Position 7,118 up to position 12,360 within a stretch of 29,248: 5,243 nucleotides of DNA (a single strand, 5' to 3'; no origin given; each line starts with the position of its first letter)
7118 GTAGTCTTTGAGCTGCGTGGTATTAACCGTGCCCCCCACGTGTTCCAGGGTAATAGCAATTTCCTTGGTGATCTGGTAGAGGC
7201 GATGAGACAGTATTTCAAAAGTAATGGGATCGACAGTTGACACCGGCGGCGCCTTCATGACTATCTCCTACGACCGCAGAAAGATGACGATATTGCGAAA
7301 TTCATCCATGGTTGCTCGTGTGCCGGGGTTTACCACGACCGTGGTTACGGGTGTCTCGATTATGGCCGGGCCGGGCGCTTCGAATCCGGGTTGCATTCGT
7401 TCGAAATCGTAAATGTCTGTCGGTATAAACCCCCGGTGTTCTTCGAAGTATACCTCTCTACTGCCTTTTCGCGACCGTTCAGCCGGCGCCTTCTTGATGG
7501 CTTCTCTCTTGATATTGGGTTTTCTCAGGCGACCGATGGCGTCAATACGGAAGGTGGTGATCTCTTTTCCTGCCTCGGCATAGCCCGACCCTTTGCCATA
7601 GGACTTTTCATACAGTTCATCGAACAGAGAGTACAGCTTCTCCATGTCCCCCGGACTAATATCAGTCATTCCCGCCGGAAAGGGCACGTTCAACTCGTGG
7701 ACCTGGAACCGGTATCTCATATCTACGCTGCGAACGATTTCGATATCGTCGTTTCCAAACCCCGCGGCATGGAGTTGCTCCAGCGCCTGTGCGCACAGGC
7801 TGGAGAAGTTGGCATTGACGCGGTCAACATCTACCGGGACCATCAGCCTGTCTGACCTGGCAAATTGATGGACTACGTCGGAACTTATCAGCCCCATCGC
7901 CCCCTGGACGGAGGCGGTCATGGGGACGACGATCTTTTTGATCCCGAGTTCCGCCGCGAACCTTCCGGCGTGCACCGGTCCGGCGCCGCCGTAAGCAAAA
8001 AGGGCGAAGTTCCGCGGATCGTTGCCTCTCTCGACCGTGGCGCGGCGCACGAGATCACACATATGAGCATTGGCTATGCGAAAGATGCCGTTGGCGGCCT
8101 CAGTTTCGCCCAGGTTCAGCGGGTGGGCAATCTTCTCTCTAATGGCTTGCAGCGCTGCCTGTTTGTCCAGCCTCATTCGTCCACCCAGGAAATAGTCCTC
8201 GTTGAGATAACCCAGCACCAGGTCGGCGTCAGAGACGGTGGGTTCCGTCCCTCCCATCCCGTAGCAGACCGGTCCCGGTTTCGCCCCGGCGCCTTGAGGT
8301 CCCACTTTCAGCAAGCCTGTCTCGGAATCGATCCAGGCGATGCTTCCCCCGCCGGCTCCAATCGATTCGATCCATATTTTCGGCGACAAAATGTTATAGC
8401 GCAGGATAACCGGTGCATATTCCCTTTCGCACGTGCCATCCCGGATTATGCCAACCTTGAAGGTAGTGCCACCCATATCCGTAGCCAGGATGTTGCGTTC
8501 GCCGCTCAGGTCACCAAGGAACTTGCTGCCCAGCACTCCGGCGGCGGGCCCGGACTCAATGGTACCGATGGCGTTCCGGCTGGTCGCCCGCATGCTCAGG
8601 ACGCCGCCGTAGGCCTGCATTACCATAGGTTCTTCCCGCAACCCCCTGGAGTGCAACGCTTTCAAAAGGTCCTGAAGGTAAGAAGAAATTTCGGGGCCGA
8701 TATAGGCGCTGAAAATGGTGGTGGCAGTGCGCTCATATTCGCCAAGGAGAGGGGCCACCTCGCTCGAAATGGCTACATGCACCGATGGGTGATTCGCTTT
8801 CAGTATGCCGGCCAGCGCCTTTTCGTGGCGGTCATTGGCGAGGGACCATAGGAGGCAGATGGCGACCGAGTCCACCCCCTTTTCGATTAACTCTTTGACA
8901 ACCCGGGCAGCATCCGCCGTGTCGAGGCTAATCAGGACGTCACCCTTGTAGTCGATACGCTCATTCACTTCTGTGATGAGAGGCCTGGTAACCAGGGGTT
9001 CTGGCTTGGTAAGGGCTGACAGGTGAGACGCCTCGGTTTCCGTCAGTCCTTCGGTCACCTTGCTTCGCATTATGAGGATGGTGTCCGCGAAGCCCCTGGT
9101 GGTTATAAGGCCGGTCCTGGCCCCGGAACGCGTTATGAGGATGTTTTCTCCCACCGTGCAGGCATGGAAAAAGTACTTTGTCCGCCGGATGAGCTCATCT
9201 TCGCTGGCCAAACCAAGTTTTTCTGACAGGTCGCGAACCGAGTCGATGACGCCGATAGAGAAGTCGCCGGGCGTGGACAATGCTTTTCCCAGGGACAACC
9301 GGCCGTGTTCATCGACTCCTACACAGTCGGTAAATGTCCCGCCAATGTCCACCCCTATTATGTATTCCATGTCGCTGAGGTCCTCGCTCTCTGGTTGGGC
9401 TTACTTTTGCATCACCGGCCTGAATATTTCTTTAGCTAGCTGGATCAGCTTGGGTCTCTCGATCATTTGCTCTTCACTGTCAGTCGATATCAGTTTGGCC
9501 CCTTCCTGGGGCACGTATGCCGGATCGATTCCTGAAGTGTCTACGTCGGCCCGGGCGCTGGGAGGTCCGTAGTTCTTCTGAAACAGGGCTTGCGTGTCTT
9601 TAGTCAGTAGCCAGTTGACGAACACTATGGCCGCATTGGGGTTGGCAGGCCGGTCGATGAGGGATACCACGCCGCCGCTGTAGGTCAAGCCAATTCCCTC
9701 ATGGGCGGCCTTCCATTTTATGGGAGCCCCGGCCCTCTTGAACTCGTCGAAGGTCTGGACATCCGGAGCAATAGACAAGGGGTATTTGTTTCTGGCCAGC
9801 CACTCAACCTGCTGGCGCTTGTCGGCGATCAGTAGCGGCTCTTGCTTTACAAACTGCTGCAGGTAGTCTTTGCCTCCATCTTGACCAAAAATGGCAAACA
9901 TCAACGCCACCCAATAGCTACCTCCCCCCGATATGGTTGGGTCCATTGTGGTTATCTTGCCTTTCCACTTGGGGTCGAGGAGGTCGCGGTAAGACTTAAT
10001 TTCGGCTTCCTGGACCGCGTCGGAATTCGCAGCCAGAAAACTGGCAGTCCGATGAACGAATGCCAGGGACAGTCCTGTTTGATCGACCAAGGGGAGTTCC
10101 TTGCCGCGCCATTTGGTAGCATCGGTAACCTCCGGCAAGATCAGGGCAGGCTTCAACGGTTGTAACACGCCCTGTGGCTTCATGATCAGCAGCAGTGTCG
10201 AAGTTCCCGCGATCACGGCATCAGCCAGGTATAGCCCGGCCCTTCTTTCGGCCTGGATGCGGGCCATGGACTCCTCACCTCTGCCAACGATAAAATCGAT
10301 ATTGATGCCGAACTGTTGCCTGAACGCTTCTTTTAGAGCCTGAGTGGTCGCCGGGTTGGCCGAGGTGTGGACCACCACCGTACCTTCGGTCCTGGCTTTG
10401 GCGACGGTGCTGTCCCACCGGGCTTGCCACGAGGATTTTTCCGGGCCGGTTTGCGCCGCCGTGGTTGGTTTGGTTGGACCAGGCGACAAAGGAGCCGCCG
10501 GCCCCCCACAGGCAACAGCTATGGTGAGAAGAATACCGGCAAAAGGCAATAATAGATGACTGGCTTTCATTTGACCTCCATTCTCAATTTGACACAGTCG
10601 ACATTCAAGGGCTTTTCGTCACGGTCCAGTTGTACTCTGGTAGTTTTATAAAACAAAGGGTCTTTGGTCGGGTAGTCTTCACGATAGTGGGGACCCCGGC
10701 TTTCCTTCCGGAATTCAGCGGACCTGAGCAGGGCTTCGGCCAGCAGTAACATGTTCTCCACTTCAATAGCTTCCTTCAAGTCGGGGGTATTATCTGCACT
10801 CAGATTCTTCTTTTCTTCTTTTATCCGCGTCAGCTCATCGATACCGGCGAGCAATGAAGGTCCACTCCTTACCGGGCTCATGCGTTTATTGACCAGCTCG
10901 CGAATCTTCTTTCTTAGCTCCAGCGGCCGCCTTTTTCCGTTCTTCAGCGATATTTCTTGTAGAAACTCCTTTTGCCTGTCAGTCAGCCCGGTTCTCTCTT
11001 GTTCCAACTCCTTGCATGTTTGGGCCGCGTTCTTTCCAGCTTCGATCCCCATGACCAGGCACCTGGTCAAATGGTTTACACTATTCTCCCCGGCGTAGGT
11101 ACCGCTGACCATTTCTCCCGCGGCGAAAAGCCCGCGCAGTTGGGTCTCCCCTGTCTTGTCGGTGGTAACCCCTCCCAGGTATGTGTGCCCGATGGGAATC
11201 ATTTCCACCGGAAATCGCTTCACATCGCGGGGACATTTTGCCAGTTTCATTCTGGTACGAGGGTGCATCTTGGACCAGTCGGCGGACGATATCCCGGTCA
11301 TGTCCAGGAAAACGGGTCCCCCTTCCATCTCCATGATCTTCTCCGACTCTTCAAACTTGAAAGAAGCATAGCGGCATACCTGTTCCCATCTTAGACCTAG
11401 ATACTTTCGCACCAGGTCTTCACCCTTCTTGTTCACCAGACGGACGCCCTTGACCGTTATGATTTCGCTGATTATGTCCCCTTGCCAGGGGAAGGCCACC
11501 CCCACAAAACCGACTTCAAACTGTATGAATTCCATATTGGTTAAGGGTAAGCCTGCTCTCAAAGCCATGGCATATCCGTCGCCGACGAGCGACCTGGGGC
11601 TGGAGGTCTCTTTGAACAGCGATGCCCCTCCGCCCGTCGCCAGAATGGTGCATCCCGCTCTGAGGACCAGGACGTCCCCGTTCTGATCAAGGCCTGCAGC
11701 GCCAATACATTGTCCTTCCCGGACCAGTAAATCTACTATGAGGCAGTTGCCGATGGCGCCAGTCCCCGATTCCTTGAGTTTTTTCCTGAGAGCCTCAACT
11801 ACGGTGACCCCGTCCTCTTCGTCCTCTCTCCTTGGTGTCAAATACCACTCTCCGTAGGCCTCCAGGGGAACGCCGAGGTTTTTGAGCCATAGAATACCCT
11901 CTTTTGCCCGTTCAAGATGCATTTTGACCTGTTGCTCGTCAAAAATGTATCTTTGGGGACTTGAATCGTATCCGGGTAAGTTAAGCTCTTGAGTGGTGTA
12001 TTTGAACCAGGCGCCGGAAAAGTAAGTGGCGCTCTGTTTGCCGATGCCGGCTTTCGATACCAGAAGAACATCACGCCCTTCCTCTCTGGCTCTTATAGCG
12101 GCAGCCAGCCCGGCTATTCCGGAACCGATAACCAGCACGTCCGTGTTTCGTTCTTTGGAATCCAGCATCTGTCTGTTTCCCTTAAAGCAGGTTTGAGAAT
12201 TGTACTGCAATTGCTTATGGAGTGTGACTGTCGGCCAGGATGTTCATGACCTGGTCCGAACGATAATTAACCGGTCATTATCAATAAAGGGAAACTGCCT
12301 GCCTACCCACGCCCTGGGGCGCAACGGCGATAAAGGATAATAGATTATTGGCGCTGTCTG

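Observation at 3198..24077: Candidate uncharacterised anaerobic N-heterocycle/lactam degradation system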

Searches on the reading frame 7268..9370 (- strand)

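Call 4: search_protein_families(library=pfam, proteins=[window:7268-9370:-], max_evalue=0.01)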
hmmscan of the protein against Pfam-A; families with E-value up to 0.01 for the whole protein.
window:7268-9370:- (700 aa): 3 families
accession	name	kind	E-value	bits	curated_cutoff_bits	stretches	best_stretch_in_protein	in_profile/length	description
PF01968.24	Hydantoinase_A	-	1.4e-85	287.5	22.9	1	214-502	1-290/291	Hydantoinase/oxoprolinase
PF05378.19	Hydant_A_N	-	1.3e-36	126.4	25.2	1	5-191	2-173/176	Hydantoinase/oxoprolinase N-terminal region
PF19278.4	Hydant_A_C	-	4.4e-34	118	21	1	517-692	13-186/193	Hydantoinase/oxoprolinase C-terminal domain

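Call 9: search_protein_families(library=ncbifam, proteins=[window:7268-9370:-], max_evalue=0.001)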
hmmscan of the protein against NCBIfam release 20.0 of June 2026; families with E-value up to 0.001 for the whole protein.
window:7268-9370:- (700 aa): 3 families
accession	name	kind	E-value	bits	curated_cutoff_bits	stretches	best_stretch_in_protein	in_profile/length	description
NF050156.1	CapLactmsAlpCapA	equivalog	4.8e-170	567.2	1000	1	3-690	1-679/689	caprolactamase subunit alpha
NF042975.2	AcphenoCarb_ApcC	equivalog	2.2e-131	439.4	1500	1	5-692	11-705/733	acetophenone carboxylase subunit gamma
NF042960.1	AcphenoCarb_ApcA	equivalog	3.3e-75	253.6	1250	2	151-694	123-653/658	acetophenone carboxylase subunit alpha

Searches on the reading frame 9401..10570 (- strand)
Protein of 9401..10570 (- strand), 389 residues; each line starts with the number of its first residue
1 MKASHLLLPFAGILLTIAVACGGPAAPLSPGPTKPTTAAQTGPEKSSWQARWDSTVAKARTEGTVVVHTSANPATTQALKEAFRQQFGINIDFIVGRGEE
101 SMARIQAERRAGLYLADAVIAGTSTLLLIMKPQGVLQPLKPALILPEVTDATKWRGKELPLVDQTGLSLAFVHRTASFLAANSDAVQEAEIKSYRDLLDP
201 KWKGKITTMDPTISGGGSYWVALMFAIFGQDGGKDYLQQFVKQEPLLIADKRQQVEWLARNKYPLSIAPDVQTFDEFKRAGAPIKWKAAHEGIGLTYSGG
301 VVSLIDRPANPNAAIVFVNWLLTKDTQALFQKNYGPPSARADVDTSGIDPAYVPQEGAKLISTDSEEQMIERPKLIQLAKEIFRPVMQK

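Call 4: search_protein_families(library=pfam, proteins=[window:9401-10570:-], max_evalue=0.01)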
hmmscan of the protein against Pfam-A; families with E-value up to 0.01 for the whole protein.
window:9401-10570:- (389 aa): 4 families
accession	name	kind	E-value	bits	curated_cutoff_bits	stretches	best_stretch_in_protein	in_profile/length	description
PF13416.11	SBP_bac_8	-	4.4e-12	46.8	27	1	79-344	2-266/279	Bacterial extracellular solute-binding protein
PF13531.11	SBP_bac_11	-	1.9e-09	38.1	25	1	65-333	3-224/227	Bacterial extracellular solute-binding protein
PF13343.11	SBP_bac_6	-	5.2e-08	33.1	24.6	1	133-345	27-226/245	Bacterial extracellular solute-binding protein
PF01547.30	SBP_bac_1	-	4.7e-06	27.3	26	1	74-328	8-307/307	Bacterial extracellular solute-binding protein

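Call 9: search_protein_families(library=ncbifam, proteins=[window:9401-10570:-], max_evalue=0.001)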
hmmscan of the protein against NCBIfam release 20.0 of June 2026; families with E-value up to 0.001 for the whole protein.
window:9401-10570:- (389 aa): 3 families
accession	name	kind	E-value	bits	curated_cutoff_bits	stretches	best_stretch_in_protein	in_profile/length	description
TIGR03261.1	phnS2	equivalog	3.5e-17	62.5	392.75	1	56-335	15-284/334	putative 2-aminoethylphosphonate ABC transporter substrate-binding protein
TIGR03227.1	PhnS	equivalog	1.6e-14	53.6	395.3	1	55-377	28-340/360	2-aminoethylphosphonate ABC transporter substrate-binding protein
NF011620.1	PRK15046.1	equivalog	1.1e-12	47.4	310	1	58-370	21-323/334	2-aminoethylphosphonate ABC transporter substrate-binding protein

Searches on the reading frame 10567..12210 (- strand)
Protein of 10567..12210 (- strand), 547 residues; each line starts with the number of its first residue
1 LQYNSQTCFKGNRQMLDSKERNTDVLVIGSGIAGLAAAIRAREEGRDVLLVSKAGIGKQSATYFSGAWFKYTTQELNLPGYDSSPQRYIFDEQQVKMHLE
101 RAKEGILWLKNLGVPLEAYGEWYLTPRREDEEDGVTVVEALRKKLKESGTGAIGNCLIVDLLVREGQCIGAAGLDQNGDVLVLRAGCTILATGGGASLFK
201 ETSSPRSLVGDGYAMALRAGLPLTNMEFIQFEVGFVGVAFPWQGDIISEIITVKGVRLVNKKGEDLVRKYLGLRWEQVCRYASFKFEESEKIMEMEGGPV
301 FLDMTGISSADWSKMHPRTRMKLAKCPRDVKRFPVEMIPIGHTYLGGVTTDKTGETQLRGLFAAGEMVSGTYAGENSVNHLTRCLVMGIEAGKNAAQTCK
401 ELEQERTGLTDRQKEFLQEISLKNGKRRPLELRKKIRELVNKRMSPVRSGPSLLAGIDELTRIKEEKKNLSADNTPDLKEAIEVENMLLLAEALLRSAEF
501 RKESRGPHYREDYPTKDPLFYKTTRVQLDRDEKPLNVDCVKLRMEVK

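Call 4: search_protein_families(library=pfam, proteins=[window:10567-12210:-], max_evalue=0.01)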
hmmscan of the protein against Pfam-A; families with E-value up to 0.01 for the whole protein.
window:10567-12210:- (547 aa): 9 families
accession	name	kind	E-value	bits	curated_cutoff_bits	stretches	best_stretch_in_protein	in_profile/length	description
PF00890.30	FAD_binding_2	-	2.8e-38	132.6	20.4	1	24-375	1-406/414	FAD binding domain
PF02910.25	Succ_DH_flav_C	-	6.1e-19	68.7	20.8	1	433-544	1-118/130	Fumarate reductase flavoprotein C-term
PF01266.30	DAO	-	4.8e-11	43.2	27.9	1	24-74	1-52/353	FAD dependent oxidoreductase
PF03486.20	HI0933_like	-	1.2e-10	41.7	50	1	24-393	2-243/244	HI0933-like protein Rossmann domain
PF07992.20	Pyr_redox_2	-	3e-08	33.9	26.1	1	24-54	2-32/291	Pyridine nucleotide-disulphide oxidoreductase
PF12831.13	FAD_oxidored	-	9.6e-07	28.9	27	1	24-55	1-32/416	FAD dependent oxidoreductase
PF13450.12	NAD_binding_8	-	8.9e-06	26.3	21.9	1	27-63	1-38/68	NAD(P)-binding Rossmann-like domain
PF01262.27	AlaDh_PNT_C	-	0.00028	20.8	23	0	22-52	28-58/214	Alanine dehydrogenase/PNT, C-terminal domain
PF01134.28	GIDA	-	0.0034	17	22.1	1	24-52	1-29/391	Glucose inhibited division protein A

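Call 9: search_protein_families(library=ncbifam, proteins=[window:10567-12210:-], max_evalue=0.001)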
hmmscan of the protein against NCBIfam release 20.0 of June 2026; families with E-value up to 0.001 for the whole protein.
window:10567-12210:- (547 aa): 71 families (the best 25 are shown)
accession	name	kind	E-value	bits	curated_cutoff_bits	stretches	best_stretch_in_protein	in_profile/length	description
NF004900.0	PRK06263.1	equivalog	5.9e-72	243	718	2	134-526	133-534/546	fumarate reductase (CoM/CoB) subunit TfrA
TIGR01812.1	sdhA_frdA_Gneg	subfamily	1.1e-60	205.8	567.3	1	24-541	1-557/568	succinate dehydrogenase or fumarate reductase, flavoprotein subunit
NF005867.0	PRK07804.1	equivalog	1.8e-58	198.1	639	2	134-534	145-537/548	L-aspartate oxidase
NF004724.0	PRK06069.1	subfamily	8.9e-58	195.8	826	1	22-541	5-566/577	succinate dehydrogenase/fumarate reductase flavoprotein subunit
TIGR00551.1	nadB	equivalog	1.5e-57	195.4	452.75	1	22-514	2-489/489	L-aspartate oxidase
NF005636.0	PRK07395.1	subfamily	4.8e-53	180.3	723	1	18-530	8-551/560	L-aspartate oxidase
NF005866.0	PRK07803.1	equivalog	2.3e-50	171.4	819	3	297-528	341-583/631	fumarate reductase/succinate dehydrogenase flavoprotein subunit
TIGR01816.1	sdhA_forward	equivalog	1.4e-48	165.5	727.35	1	90-523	92-548/584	succinate dehydrogenase flavoprotein subunit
NF005978.0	PRK08071.1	equivalog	7.7e-48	163.2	621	1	152-517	146-494/514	L-aspartate oxidase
NF005701.0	PRK07512.1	equivalog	2.4e-47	161.4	528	1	17-530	4-499/516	L-aspartate oxidase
NF006686.0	PRK09231.1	equivalog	1.5e-43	149.2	854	1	156-533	156-561/598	fumarate reductase (quinol) flavoprotein subunit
NF006567.0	PRK09077.1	equivalog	3.1e-43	147.8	629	1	18-518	4-523/537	L-aspartate oxidase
TIGR01176.1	fum_red_Fp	equivalog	3.6e-41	141.4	932.7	1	154-532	152-558/580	fumarate reductase (quinol) flavoprotein subunit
NF004613.0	PRK05945.1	equivalog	1.1e-39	136.5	824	1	134-531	134-554/575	succinate dehydrogenase/fumarate reductase flavoprotein subunit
NF006383.0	PRK08626.1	equivalog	1.2e-39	136.2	663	2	136-517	159-557/657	fumarate reductase flavoprotein subunit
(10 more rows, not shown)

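Call 77: search_solved_structures(query=window:10567-12210:-, max_evalue=1e-20, show_alignments=1)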
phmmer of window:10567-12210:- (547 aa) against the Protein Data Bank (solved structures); distinct sequences matched with E-value up to 1e-20: 32.
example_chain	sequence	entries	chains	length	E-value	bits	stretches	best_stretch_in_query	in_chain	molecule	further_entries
7d6v_A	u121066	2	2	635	8.5e-37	130.2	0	298-523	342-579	Succinate dehydrogenase subunit A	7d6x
1nek_A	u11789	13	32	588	8e-35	123.6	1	21-519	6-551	Succinate dehydrogenase flavoprotein subunit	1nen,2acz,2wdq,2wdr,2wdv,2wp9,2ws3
9qdl_A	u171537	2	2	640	2.3e-32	115.5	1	101-521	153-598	Succinate dehydrogenase [ubiquinone] flavoprotein subunit, mitochondrial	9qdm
9lig_A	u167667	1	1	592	2.3e-32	115.5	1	101-521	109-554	Succinate dehydrogenase [ubiquinone] flavoprotein subunit, mitochondrial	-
9kq3_A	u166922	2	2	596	2.3e-32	115.5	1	134-521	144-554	Succinate dehydrogenase [ubiquinone] flavoprotein subunit, mitochondrial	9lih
9kps_A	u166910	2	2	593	2.3e-32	115.5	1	101-521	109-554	Succinate dehydrogenase [ubiquinone] flavoprotein subunit, mitochondrial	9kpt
1yq3_A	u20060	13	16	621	3.8e-32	114.8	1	156-519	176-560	Succinate dehydrogenase flavoprotein subunit | Succinate dehydrogenase [ubiquinone] flavoprotein subunit, mitochondrial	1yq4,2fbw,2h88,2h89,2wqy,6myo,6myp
3vr8_A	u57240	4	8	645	1.7e-31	112.7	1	102-520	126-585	Flavoprotein subunit of complex II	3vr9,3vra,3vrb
4ysx_A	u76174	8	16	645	6.3e-31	110.8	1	155-520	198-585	Succinate dehydrogenase flavoprotein | Succinate dehydrogenase [ubiquinone] flavoprotein subunit, mitochondrial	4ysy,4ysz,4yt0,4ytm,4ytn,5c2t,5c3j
2bs2_A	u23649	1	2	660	1.2e-30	109.8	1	157-521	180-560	QUINOL-FUMARATE REDUCTASE FLAVOPROTEIN SUBUNIT A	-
1e7p_A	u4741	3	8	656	1.2e-30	109.8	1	156-521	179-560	Fumarate reductase flavoprotein subunit | QUINOL-FUMARATE REDUCTASE FLAVOPROTEIN SUBUNIT A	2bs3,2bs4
1qlb_A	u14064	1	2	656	1.4e-30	109.7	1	155-521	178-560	FUMARATE REDUCTASE FLAVOPROTEIN SUBUNIT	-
1zoy_A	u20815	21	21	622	1.6e-30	109.5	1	156-518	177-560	FAD-binding protein | Succinate dehydrogenase [ubiquinone] flavoprotein subunit, mitochondrial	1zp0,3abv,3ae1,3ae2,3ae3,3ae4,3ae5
6lum_A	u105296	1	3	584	1.8e-30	109.3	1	177-522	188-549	Succinate dehydrogenase subunit A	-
4ytp_A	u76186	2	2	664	2.1e-30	109.1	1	156-518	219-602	Succinate dehydrogenase [ubiquinone] flavoprotein subunit, mitochondrial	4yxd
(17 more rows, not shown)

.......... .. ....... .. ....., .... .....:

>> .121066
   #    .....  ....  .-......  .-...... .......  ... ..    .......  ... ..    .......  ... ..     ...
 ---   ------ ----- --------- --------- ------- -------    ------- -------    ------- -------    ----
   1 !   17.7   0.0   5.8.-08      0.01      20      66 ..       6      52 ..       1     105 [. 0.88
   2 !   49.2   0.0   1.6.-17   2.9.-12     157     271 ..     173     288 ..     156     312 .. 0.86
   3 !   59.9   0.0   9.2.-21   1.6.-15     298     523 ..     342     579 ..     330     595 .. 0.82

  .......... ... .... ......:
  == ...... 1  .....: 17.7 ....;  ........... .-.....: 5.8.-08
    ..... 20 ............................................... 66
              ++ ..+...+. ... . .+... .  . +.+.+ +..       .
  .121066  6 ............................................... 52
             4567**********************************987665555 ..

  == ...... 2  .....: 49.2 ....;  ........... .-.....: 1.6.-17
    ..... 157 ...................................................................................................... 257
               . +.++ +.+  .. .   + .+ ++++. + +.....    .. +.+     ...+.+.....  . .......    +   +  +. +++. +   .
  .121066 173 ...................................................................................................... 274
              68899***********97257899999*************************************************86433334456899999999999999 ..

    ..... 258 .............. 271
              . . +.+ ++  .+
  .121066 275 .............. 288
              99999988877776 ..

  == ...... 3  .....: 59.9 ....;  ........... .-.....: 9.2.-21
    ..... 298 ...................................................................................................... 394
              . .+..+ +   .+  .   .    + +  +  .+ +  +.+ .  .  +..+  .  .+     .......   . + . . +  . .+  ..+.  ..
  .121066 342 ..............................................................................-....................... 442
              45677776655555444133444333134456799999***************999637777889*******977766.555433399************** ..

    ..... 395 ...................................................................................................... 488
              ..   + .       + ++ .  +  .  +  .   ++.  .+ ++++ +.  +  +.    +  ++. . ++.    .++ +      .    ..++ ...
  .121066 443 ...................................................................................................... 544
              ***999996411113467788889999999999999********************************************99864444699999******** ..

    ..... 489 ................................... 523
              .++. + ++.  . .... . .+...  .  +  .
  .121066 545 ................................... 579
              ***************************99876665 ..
